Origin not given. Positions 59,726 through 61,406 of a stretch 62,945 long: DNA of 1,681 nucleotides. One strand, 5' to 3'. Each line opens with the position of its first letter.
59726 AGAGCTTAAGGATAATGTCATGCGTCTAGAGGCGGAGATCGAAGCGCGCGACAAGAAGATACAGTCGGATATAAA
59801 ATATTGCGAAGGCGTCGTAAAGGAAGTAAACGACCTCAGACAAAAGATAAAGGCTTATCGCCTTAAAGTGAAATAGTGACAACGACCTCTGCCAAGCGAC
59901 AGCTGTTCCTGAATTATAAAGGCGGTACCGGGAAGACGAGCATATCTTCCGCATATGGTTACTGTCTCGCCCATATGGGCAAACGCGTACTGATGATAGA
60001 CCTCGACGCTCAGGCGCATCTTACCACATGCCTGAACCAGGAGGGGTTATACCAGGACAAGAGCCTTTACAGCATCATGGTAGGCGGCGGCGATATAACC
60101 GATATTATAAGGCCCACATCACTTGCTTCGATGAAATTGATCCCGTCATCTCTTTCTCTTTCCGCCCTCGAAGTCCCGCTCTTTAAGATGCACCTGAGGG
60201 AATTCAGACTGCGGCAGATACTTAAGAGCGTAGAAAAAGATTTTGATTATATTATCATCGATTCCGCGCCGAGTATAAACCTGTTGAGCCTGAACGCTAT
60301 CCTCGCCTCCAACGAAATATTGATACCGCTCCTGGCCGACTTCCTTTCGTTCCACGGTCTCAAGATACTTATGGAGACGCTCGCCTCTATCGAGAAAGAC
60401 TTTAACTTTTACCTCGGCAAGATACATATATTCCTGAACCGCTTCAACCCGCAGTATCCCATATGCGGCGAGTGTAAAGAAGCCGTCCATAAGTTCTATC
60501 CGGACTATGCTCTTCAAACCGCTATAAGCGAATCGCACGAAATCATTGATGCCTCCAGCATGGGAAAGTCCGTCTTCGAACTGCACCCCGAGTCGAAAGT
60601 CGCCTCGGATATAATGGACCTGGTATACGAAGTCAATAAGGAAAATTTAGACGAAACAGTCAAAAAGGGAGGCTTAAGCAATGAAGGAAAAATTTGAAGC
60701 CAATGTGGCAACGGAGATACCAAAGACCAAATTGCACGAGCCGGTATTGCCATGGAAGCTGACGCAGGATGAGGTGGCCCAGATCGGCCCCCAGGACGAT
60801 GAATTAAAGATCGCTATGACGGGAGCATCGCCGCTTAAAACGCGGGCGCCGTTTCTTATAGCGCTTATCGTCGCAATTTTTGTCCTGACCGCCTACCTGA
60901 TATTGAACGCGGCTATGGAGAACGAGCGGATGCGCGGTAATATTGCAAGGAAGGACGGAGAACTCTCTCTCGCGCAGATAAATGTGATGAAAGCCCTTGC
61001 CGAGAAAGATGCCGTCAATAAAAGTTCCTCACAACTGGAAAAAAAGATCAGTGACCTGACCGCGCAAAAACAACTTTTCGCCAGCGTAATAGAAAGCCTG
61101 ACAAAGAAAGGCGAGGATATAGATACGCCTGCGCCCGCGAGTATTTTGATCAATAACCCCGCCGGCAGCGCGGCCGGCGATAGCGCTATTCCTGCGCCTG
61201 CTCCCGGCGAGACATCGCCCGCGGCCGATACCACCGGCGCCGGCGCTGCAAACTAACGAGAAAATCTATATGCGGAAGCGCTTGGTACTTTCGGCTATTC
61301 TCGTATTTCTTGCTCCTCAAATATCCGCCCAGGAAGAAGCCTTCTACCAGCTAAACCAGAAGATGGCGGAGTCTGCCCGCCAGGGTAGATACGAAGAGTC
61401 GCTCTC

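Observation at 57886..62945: Orphan ParA/MinD-type ATPase in a translationally coupled operon of coiled-coil, bitopic and TPR proteins: a candidate positioning or cytoskeletal system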

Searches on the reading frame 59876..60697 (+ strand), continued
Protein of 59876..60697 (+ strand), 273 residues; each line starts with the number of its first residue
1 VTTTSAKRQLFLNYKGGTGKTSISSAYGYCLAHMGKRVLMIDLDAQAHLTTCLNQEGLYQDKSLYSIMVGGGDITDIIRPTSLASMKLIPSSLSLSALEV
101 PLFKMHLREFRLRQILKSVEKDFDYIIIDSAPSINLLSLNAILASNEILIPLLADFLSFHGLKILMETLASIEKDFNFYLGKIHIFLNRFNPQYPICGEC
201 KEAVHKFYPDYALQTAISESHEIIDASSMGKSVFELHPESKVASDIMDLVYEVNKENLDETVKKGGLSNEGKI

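Call 54: search_protein_representatives(protein=window:59876-60697:+)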
Query: 273 residues. Proteins with E-value up to 0.001 (for the whole library): 31487; up to 1e-10: 12888; up to 1e-30: 120. The best 150 are listed.
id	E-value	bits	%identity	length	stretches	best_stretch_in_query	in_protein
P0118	9.0e-110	383.0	70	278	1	5-254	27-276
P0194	4.6e-65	236.6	47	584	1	5-253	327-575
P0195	3.0e-64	233.9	45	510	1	5-253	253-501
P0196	1.1e-62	228.7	42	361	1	6-253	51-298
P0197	5.7e-58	213.3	41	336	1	6-250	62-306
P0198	7.4e-57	209.7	44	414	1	5-253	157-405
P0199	8.5e-55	202.9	40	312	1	4-253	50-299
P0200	2.4e-52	194.9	40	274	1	3-255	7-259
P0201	3.9e-51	190.9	39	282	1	5-253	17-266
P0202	5.9e-50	187.1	40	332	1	6-253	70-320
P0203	6.3e-50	187.0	40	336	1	5-252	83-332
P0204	1.5e-47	179.2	39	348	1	7-253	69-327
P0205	1.1e-46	176.3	31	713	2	7-253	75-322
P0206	1.6e-41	159.4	32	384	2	11-180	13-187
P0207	1.5e-38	149.7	34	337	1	8-258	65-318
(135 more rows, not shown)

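Call 56: find_encoding_contigs(protein=P0194, flank=6000, max_places=2)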
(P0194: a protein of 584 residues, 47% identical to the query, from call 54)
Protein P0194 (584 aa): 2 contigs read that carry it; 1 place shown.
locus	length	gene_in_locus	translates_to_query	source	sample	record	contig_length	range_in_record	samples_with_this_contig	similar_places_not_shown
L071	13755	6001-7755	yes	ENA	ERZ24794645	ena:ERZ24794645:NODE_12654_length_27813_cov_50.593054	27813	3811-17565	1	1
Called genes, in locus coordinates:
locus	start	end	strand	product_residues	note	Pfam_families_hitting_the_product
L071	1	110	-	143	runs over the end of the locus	-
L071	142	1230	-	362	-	PF02310:B12-binding, PF04055:Radical_SAM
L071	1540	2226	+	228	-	PF02585:PIG-L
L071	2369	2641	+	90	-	PF14076:DUF4258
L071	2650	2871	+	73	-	-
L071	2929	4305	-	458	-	PF14522:Cytochrome_C7 (faint), PF13435:Cytochrome_C554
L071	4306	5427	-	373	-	PF07610:DUF1573, PF22544:HYDIN_VesB_CFA65-like_Ig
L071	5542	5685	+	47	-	-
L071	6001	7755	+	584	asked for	PF02374:ArsA_ATPase, PF10609:ParA (weak), PF13614:AAA_31, PF01656:CbiA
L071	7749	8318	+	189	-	-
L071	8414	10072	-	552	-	PF01541:GIY-YIG, PF27096:UvrC_M, PF02151:UVR, PF22920:UvrC_RNaseH, PF08459:UvrC_RNaseH_dom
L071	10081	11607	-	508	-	PF00501:AMP-binding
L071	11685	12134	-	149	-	PF00583:Acetyltransf_1, PF13673:Acetyltransf_10, PF13508:Acetyltransf_7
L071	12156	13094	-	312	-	PF01073:3Beta_HSD, PF01370:Epimerase, PF02719:Polysacc_synt_2, PF04321:RmlD_sub_bind, PF05368:NmrA, PF07993:NAD_binding_4 (faint), PF13460:NAD_binding_10, PF16363:GDP_Man_Dehyd, +1 more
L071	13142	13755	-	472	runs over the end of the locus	PF01026:TatD_DNase, PF04055:Radical_SAM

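Call 57: find_encoding_contigs(protein=P0196, flank=6000, max_places=2)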
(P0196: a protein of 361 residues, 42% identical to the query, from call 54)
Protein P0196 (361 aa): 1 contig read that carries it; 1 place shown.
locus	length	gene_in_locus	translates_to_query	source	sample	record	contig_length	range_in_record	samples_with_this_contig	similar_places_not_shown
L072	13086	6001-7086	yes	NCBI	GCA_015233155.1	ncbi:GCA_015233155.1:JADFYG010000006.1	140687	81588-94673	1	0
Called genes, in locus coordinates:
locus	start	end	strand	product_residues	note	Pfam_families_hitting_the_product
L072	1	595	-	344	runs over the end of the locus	PF13414:TPR_11 (faint)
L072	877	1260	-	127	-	-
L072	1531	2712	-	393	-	PF00072:Response_reg, PF00512:HisKA (weak), PF02518:HATPase_c, PF13589:HATPase_c_3 (weak)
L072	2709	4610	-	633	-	PF00072:Response_reg, PF00989:PAS, PF08448:PAS_4 (weak), PF13426:PAS_9, PF08447:PAS_3, PF00512:HisKA, PF02518:HATPase_c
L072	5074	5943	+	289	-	-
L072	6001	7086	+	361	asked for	PF01656:CbiA, PF02374:ArsA_ATPase (weak), PF06564:CBP_BcsQ, PF09140:MipZ (weak), PF10609:ParA (weak), PF13614:AAA_31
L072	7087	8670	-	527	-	-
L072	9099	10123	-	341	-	-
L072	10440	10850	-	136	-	-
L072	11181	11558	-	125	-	-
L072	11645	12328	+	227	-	-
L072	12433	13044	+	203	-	-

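Call 67: list_cluster_members(proteins=[P0194, P0195, P0196, P0198, P0200, P0201, P0202, P0203, P0204, P0199])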
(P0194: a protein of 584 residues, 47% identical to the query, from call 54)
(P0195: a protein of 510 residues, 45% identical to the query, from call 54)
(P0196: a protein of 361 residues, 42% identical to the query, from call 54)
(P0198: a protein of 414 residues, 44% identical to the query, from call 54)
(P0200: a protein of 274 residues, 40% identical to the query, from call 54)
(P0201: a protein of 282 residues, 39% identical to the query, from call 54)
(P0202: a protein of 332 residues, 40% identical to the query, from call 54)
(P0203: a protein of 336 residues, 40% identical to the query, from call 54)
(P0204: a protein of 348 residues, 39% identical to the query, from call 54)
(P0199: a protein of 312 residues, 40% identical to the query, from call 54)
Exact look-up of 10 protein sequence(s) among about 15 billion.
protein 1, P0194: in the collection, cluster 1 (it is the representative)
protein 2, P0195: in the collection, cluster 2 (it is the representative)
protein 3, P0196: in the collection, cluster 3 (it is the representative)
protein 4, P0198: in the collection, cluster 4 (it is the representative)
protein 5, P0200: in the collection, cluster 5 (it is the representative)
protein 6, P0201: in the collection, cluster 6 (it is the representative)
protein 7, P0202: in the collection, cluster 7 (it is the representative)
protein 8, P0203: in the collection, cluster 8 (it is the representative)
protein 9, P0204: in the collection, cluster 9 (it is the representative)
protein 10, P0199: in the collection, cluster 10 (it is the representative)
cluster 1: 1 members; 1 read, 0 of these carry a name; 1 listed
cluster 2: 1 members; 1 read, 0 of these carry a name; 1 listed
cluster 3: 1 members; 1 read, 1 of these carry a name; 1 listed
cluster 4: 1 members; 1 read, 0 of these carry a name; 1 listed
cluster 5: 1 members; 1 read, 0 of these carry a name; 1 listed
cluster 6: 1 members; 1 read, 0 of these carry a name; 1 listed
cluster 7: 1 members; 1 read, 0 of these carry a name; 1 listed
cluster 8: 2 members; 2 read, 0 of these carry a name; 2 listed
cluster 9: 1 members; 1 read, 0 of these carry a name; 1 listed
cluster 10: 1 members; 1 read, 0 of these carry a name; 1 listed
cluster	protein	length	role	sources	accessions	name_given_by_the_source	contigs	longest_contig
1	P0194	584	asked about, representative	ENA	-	-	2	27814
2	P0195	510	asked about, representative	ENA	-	-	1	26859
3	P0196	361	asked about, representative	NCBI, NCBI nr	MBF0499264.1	MAG: AAA family ATPase [Candidatus Riflebacteria bacterium] | AAA family ATPase [Candidatus Riflebacteria bacterium]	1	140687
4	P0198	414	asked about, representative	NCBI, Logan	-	-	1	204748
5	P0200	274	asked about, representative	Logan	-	-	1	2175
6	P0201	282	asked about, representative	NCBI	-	-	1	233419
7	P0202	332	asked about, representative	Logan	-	-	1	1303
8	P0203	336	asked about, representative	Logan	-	-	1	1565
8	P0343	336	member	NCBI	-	-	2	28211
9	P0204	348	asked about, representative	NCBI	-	-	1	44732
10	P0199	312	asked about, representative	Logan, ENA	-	-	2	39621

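Call 68: find_encoding_contigs(protein=P0198, flank=5000, max_places=1)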
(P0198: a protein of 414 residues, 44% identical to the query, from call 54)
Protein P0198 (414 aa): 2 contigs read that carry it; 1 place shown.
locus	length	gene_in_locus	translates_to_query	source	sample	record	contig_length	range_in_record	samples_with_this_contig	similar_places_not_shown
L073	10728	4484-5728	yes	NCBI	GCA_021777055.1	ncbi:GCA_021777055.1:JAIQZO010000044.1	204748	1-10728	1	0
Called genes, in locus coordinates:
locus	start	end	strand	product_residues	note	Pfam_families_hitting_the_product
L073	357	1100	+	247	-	-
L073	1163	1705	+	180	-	PF08713:DNA_alkylation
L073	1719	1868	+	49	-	PF08713:DNA_alkylation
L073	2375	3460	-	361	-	PF03480:DctP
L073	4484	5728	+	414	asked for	PF01656:CbiA, PF02374:ArsA_ATPase, PF06564:CBP_BcsQ, PF10609:ParA (faint), PF13614:AAA_31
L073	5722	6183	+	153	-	-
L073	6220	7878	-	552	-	PF01541:GIY-YIG, PF27096:UvrC_M, PF02151:UVR, PF22920:UvrC_RNaseH, PF08459:UvrC_RNaseH_dom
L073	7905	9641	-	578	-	PF00860:Xan_ur_permease, PF00916:Sulfate_transp, PF01740:STAS (weak)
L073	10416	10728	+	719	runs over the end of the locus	PF00270:DEAD, PF04851:ResIII, PF00271:Helicase_C, PF16124:RecQ_Zn_bind, PF09382:RQC, PF00570:HRDC, PF14493:HTH_40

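Call 69: find_encoding_contigs(protein=P0201, flank=5000, max_places=1)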
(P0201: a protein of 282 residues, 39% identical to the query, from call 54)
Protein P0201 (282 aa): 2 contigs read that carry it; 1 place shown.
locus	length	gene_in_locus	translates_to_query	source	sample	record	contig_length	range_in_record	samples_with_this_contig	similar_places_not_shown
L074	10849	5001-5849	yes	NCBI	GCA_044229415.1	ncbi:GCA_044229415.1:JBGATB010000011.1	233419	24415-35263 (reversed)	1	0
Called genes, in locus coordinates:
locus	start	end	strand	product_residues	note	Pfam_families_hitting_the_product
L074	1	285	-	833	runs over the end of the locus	-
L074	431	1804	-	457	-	PF00072:Response_reg, PF00158:Sigma54_activat, PF14532:Sigma54_activ_2, PF07728:AAA_5, PF25601:AAA_lid_14, PF02954:HTH_8 (weak)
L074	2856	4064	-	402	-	PF00672:HAMP, PF00512:HisKA (weak), PF02518:HATPase_c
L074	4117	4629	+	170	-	-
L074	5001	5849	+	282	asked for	PF01656:CbiA, PF02374:ArsA_ATPase (weak), PF06564:CBP_BcsQ (weak), PF09140:MipZ (weak), PF10609:ParA (faint), PF13614:AAA_31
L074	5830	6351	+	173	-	-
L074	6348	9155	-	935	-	PF00015:MCPsignal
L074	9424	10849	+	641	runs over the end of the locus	PF00072:Response_reg, PF08448:PAS_4, PF00512:HisKA (weak), PF02518:HATPase_c, PF00072:Response_reg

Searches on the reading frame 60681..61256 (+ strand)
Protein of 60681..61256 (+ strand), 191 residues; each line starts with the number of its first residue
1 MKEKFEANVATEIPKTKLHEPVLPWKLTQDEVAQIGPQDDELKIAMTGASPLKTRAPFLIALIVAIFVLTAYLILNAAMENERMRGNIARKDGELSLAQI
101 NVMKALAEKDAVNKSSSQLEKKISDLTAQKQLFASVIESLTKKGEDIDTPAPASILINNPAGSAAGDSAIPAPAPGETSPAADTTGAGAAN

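Call 6: search_protein_families(library=pfam, proteins=[window:60681-61256:+], max_evalue=0.1)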
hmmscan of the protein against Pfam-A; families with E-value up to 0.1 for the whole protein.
window:60681-61256:+ (191 aa): 1 family
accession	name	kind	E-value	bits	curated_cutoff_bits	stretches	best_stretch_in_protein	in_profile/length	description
PF24319.2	DUF7491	-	0.043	14.5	30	1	86-143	28-85/90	Coiled-coil region of unknown function (DUF7491)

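Call 7: search_protein_families(library=ncbifam, proteins=[window:60681-61256:+], max_evalue=0.1)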
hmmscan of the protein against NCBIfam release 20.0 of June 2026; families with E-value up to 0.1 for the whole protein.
window:60681-61256:+ (191 aa): 4 families
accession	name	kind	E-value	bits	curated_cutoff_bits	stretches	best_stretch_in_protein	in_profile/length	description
NF047550.1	LIC_12071_fam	equivalog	0.0056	16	350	1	59-131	221-292/337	LIC_12071 family protein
NF033930.1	pneumo_PspA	exception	0.006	15.3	850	1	89-182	304-387/659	pneumococcal surface protein A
NF006542.0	PRK09039.1-1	equivalog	0.02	13.9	388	1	62-143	27-103/627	peptidoglycan -binding protein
NF038218.1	IcmG_DotF_IVB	equivalog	0.048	13.3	200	1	53-148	46-151/266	type IVB secretion system protein IcmG/DotF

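Call 21: find_homologous_proteins(query=window:60681-61256:+)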
Query window:60681-61256:+ (191 aa): 73 proteins with E <= 0.001 among 1310 candidates.
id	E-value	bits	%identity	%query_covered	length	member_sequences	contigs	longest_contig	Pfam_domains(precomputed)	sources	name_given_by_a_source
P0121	1.6e-113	394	100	100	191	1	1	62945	-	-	-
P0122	1.4e-73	264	72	90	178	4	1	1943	-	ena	-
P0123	2.3e-71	257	81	78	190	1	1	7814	-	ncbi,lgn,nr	ncbi:MAG: hypothetical protein PHN63_02390 [Candidatus Omnitrophica bacterium]|nr:hypothetical prote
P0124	4.1e-71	256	69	92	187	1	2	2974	-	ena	-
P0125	6.8e-67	243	64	95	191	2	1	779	-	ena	-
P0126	7.0e-67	243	64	95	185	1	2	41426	-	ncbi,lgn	-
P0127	1.1e-66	242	64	98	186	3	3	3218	-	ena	-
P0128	4.2e-66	240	64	99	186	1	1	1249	-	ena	-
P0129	5.8e-65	236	63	95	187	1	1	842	-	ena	-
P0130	8.7e-65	236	65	90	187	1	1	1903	-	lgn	-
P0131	1.2e-64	235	65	94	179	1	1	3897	-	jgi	jgi:hypothetical protein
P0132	1.7e-64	235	70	77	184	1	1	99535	-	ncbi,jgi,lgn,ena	ncbi:MAG: hypothetical protein WCY36_00525 [Candidatus Omnitrophota bacterium]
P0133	5.6e-64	233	68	85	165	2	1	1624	-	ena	-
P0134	1.4e-63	232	67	86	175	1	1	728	-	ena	-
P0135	1.9e-63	231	68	86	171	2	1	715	-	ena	-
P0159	4.8e-55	204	56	89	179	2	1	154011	-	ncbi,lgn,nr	ncbi:MAG: hypothetical protein PHS46_06220 [Candidatus Omnitrophica bacterium]|nr:hypothetical prote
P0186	6.0e-39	152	49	77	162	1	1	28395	-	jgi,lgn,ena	-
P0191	5.7e-28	116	44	84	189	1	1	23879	-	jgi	-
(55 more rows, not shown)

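Call 22: find_encoding_contigs(protein=P0191, flank=10000, max_places=1)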
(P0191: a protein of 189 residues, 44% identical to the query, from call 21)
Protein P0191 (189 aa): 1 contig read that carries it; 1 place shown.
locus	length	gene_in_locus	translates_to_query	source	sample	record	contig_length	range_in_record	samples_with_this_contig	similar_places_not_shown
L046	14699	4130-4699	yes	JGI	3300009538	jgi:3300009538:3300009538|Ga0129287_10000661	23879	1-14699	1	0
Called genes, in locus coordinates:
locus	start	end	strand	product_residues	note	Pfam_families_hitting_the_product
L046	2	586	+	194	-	?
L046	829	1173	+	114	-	PF03330:DPBB_1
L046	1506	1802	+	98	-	-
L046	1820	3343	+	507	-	-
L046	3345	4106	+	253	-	PF01656:CbiA, PF02374:ArsA_ATPase, PF06564:CBP_BcsQ, PF09140:MipZ (faint), PF13614:AAA_31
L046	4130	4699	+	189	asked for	-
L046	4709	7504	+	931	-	-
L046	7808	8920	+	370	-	PF00480:ROK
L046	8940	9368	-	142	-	-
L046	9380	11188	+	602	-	PF02321:OEP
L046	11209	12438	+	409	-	PF25989:YknX_C (faint), PF25954:Beta-barrel_RND_2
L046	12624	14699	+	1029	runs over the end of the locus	PF00873:ACR_tran, PF03176:MMPL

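Call 23: find_encoding_contigs(protein=P0159, flank=10000, max_places=1)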
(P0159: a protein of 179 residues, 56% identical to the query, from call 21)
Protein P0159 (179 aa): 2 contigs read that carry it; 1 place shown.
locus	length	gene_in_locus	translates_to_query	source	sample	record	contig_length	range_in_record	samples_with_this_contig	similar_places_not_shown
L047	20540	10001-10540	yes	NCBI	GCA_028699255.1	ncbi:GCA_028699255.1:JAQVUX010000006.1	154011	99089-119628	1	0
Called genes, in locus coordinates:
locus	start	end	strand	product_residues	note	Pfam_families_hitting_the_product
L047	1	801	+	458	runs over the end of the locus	PF03600:CitMHS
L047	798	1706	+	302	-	PF00768:Peptidase_S11, PF13354:Beta-lactamase2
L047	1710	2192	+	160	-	PF09835:DUF2062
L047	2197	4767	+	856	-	PF00690:Cation_ATPase_N, PF00122:E1-E2_ATPase, PF00702:Hydrolase, PF13246:Cation_ATPase, PF00689:Cation_ATPase_C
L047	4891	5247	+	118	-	-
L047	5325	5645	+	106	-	PF01588:tRNA_bind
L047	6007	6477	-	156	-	PF04773:FecR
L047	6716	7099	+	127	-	PF03330:DPBB_1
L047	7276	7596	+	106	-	-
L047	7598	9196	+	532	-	-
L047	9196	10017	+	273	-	PF02374:ArsA_ATPase (weak), PF06564:CBP_BcsQ (weak), PF09140:MipZ (faint), PF13614:AAA_31, PF01656:CbiA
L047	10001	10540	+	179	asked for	-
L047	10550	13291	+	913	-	-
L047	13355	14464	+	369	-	PF13412:HTH_24 (faint), PF00480:ROK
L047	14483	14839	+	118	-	-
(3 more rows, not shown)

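Call 24: find_encoding_contigs(protein=P0186, flank=10000, max_places=1)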
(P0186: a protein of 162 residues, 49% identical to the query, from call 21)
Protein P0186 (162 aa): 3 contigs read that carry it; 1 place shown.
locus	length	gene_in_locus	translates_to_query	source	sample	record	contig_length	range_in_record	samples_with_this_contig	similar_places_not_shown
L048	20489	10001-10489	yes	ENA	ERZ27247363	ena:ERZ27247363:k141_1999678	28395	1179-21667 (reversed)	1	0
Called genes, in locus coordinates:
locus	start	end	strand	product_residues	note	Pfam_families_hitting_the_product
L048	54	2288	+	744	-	PF00982:Glyco_transf_20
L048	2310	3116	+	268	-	PF02358:Trehalose_PPase, PF05116:S6PP (faint), PF08282:Hydrolase_3 (faint)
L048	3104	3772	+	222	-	PF19027:DUF5752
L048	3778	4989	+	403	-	PF21269:TreT_GT1, PF20706:GT4-conflict (weak), PF00534:Glycos_transf_1, PF13692:Glyco_trans_1_4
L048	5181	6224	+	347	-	PF00691:OmpA, PF01476:LysM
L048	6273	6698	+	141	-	-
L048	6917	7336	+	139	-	PF04977:DivIC (faint)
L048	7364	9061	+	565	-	-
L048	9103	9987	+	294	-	PF01656:CbiA, PF02374:ArsA_ATPase, PF06564:CBP_BcsQ, PF09140:MipZ (faint), PF10609:ParA (weak), PF13614:AAA_31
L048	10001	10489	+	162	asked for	-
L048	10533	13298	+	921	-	-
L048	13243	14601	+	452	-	PF00515:TPR_1 (faint), PF07719:TPR_2 (faint), PF13174:TPR_6 (faint), PF13181:TPR_8 (faint), PF13432:TPR_16 (faint), PF23914:TPR_CcmH_CycH (faint), PF13414:TPR_11 (faint), PF14559:TPR_19, +5 more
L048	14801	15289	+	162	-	PF03330:DPBB_1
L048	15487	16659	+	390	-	PF00480:ROK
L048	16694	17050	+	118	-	-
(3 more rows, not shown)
